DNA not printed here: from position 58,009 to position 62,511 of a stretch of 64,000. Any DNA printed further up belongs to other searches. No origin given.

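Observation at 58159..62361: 1400-aa FlgE: a hook protein carrying an insertion of roughly 1000 residues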

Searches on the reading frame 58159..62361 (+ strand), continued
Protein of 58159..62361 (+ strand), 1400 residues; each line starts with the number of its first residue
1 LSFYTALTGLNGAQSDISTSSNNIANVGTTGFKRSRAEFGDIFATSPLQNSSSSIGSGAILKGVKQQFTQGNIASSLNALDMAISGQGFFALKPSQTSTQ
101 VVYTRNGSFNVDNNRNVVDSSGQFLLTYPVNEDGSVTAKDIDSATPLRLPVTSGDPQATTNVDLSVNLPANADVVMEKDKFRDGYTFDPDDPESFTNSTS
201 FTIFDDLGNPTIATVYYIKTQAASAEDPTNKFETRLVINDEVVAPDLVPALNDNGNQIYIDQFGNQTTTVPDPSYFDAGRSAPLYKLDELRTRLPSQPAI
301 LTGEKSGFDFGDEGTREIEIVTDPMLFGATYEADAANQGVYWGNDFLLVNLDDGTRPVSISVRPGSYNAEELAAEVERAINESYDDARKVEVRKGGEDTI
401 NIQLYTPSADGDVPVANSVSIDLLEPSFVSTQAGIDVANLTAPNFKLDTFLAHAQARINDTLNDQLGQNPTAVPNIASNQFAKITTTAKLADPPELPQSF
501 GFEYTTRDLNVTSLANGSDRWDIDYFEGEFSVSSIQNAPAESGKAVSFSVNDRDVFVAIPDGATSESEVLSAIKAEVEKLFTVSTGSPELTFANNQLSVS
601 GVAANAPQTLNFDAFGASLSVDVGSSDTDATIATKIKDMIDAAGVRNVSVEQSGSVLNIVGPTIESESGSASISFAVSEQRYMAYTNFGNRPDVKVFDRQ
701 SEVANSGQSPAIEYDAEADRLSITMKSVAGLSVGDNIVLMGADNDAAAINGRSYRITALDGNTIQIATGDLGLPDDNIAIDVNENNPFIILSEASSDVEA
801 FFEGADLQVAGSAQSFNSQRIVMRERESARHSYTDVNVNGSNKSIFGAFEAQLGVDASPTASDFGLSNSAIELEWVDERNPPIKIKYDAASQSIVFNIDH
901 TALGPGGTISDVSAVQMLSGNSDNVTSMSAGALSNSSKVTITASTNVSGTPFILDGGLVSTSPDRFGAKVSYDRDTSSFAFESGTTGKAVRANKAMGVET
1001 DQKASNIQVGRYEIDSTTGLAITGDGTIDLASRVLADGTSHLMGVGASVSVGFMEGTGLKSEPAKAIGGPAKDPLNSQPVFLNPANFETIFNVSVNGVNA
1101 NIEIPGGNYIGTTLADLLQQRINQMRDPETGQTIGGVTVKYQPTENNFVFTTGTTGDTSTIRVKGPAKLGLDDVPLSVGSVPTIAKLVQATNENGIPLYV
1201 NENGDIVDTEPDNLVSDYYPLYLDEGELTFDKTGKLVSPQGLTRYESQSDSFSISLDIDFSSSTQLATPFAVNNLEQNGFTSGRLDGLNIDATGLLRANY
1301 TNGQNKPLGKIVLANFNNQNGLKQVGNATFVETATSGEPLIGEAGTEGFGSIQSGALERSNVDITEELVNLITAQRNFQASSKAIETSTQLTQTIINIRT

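Call 61: fold_search(model_id=the predicted structure, library=viral)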
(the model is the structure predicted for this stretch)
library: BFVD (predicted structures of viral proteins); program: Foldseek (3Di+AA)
matches with E <= 10: 542; with E <= 0.001: 11
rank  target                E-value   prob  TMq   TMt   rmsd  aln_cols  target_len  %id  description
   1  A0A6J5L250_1          4.7e-05  0.54  0.08  0.09  32.1       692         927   10  Baseplate protein J-like [uncultured Caudovirales phage]
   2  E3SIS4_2              2.5e-04  0.98  0.10  0.11  17.2       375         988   11  Fiber [Synechococcus phage S-SM2]
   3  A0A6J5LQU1            2.5e-04  0.35  0.08  0.10  29.4       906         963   10  Uncharacterized protein [uncultured Caudovirales phage]
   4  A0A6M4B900            3.8e-04  0.21  0.05  0.06  32.3       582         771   10  Capsid protein 1 [Cressdnaviricota sp.]
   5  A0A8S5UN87            6.5e-04  1.00  0.08  0.17   4.7       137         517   23  Tail sheath protein [Myoviridae sp. ctwVB15]
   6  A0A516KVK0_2          6.5e-04  0.08  0.04  0.05  52.4       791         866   10  (no name in the UniProt tables at hand)
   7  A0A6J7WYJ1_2          6.8e-04  0.54  0.07  0.10  26.6       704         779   10  Uncharacterized protein [uncultured Caudovirales phage]
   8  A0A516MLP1            6.8e-04  0.12  0.05  0.07  26.0       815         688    8  (no name in the UniProt tables at hand)
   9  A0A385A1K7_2          7.2e-04  0.10  0.05  0.05  42.0      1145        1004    8  (no name in the UniProt tables at hand)
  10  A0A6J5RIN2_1          8.9e-04  0.23  0.07  0.09  45.2       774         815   10  Uncharacterized protein [uncultured Caudovirales phage]
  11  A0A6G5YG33            8.9e-04  0.08  0.06  0.06  43.6      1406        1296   11  (no name in the UniProt tables at hand)
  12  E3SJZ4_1              1.2e-03  0.20  0.07  0.07  29.9       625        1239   10  Structural protein [Synechococcus phage S-ShM2]
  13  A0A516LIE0            1.3e-03  0.44  0.07  0.10  28.4       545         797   10  (no name in the UniProt tables at hand)
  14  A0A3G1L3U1            1.4e-03  0.09  0.07  0.06  46.0      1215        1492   10  Tail sheath protein [Synechococcus phage S-CBWM1]
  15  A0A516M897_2          1.7e-03  0.12  0.06  0.07  48.2       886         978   11  (no name in the UniProt tables at hand)
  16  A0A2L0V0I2            1.9e-03  0.07  0.06  0.05  40.5      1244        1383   11  Autotransporter adhesin [Agrobacterium phage Atu_ph07]
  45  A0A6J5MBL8            6.3e-02  0.02  0.05  0.04  51.0      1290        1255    9  Uncharacterized protein [uncultured Caudovirales phage]
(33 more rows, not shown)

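Call 62: search_dna_similar(query=window:58159-62361:+, collection=plasmids, mode=protein, max_rows=25)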
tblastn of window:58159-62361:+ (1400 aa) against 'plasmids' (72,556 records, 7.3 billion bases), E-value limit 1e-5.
Records with a match: 348; places in all: 728; records where one place covers at least 80% of the query: 1.
Best place of each record, by identity: 60-80% 1; <60% 347.
By first word of the organism name: Ralstonia 134; Rhizobium 74; Azospirillum 27; Escherichia 15; Sulfitobacter 11; Phyllobacterium 5; Sinorhizobium 5; Burkholderia 4; Cupriavidus 4; Curtobacterium 3; and 53 more.
By predicted mobility (MOB-suite, as given by PLSDB): non-mobilizable 173; mobilizable 127; conjugative 48.
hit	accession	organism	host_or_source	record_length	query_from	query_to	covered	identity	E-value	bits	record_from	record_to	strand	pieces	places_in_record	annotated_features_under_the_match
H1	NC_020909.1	Octadecabacter arcticus 238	150 km offshore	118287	1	1400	100%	68.4%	0e+0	1861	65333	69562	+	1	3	flagellar hook-basal body complex protein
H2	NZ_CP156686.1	Burkholderia stagnalis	Bacterial cells,soils collected in ...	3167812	1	1399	30%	37.8%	1e-26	241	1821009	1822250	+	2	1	none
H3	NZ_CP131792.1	Pseudomonas aeruginosa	Homo sapiens,culture,blood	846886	1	1398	27%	41.9%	2e-31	263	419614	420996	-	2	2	flgE: flagellar hook protein FlgE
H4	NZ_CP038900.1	Piscirickettsia salmonis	Salmo salar,cell culture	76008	1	1399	25%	43.7%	2e-36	262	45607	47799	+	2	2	flagellar hook-basal body complex protein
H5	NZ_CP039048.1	Piscirickettsia salmonis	Salmo salar,cell culture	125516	1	1399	25%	43.7%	2e-36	262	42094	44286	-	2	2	flagellar hook-basal body complex protein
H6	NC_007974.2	Cupriavidus metallidurans CH34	-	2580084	1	1398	30%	36.4%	6e-22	214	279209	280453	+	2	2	none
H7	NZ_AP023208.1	Escherichia coli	Homo sapiens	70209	1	1391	27%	39.0%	3e-26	217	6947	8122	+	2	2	flgE: flagellar hook protein FlgE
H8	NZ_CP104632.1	Escherichia coli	cell culture,In-house environment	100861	1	1391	27%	39.0%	4e-26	220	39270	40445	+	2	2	flgE: flagellar hook protein FlgE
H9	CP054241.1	Escherichia coli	Homo sapiens,bone infection of foot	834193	1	1391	27%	38.5%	1e-25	214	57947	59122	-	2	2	flgE: flagellar basal body protein FlgE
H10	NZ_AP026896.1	Aeromonas caviae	Microbe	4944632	1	1399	25%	41.4%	2e-35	280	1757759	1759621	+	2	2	none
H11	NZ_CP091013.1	Burkholderia cenocepacia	-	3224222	1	1399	26%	40.2%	3e-27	239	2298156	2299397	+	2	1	none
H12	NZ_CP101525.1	Burkholderia arboris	mixed culture,soil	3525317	1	1399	26%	39.1%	3e-25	232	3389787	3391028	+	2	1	none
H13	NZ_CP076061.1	Cupriavidus sp. EM10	Pure-cultured cell,sewage water sludge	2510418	3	1398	29%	35.3%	3e-19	201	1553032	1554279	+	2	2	none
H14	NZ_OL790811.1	Proteus mirabilis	-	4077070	1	1399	27%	35.8%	8e-23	227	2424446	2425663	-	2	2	none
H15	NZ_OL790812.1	Proteus mirabilis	-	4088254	1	1399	27%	35.8%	8e-23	227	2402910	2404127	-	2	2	none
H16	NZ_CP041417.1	Escherichia coli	goat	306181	1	1399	26%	37.7%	3e-22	204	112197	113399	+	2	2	flgE: flagellar hook protein FlgE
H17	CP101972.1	Escherichia coli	Microbe organism,goat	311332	1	1399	26%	37.7%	3e-22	204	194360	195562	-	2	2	flgE: flagellar hook protein FlgE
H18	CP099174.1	Escherichia coli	culture,Pooled soil sample collected ...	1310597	1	1399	26%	37.7%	3e-22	204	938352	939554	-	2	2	flgE: flagellar hook protein FlgE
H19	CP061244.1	Escherichia coli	Homo sapiens,cell culture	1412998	1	1399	26%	37.7%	3e-22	204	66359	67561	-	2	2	flgE: flagellar hook protein FlgE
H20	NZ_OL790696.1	Escherichia coli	-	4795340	1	1399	26%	37.7%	3e-22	204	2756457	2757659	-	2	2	none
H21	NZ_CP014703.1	Ralstonia solanacearum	Solanum tuberosum,cell culture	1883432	1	1399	25%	38.2%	7e-25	236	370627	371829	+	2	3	none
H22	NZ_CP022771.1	Ralstonia solanacearum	Solanum tuberosum,single cell,Potato ...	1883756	1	1399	25%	38.2%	7e-25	236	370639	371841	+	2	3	none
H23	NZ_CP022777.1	Ralstonia solanacearum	Solanum tuberosum,single cell,Potato ...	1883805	1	1399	25%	38.2%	7e-25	236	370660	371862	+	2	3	none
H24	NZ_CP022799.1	Ralstonia solanacearum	Solanum tuberosum,single cell,Potato ...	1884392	1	1399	25%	38.2%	7e-25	236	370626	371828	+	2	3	none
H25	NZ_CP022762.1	Ralstonia solanacearum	Solanum tuberosum,single cell,Potato ...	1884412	1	1399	25%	38.2%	7e-25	236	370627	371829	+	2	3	none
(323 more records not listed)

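Call 63: get_annotated_region(hit=H1, flank=20000)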
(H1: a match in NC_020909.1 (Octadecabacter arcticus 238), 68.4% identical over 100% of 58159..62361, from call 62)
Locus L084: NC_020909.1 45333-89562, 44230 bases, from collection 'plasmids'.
description: Octadecabacter arcticus 238 plasmid pOA238_118, complete sequence
organism: Octadecabacter arcticus 238 (NCBI taxid 391616)
taxonomy: Bacteria; Pseudomonadota; Alphaproteobacteria; Rhodobacterales; Roseobacteraceae; Octadecabacter; Octadecabacter arcticus; Octadecabacter arcticus 238
host: -; source: 150 km offshore; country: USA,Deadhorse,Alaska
typing (MOB-suite, as given by PLSDB): non-mobilizable; replicon rep_cluster_804
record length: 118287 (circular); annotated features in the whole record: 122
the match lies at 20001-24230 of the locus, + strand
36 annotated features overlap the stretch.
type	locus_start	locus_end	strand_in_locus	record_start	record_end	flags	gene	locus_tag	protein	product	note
CDS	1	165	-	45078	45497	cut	-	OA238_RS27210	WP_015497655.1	hypothetical protein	-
CDS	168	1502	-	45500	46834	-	-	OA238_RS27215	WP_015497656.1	FliI/YscN family ATPase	-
CDS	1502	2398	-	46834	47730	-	-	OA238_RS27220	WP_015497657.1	FliH/SctL family protein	-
CDS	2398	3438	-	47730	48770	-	fliG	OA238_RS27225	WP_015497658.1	flagellar motor switch protein FliG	GO:0006935 - chemotaxis [Evidence IEA]; GO:0001539 - cilium or flagellum-dependent cell motility [Evidence IEA]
CDS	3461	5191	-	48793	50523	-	fliF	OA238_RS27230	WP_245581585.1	flagellar basal-body MS-ring/collar protein FliF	GO:0001539 - cilium or flagellum-dependent cell motility [Evidence IEA]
CDS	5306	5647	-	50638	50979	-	fliE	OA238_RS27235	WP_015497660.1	flagellar hook-basal body complex protein FliE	GO:0001539 - cilium or flagellum-dependent cell motility [Evidence IEA]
CDS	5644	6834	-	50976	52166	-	-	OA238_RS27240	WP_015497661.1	sigma-54 dependent transcriptional regulator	GO:0006355 - regulation of DNA-templated transcription [Evidence IEA]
CDS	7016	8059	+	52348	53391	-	-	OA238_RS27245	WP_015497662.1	sigma-54 dependent transcriptional regulator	GO:0006355 - regulation of DNA-templated transcription [Evidence IEA]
CDS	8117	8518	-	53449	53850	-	-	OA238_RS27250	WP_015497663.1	hypothetical protein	-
CDS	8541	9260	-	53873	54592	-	-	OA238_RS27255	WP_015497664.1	FliA/WhiG family RNA polymerase sigma factor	GO:0006352 - DNA-templated transcription initiation [Evidence IEA]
CDS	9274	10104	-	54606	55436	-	-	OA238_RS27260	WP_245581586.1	AAA family ATPase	-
CDS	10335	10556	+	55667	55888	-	-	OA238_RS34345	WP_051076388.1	DUF6444 domain-containing protein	-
CDS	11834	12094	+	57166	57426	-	-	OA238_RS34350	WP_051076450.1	IS110 family transposase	-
CDS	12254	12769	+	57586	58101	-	-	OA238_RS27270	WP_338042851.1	transposase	GO:0006313 - DNA transposition [Evidence IEA]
CDS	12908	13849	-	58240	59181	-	-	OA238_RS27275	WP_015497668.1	hypothetical protein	-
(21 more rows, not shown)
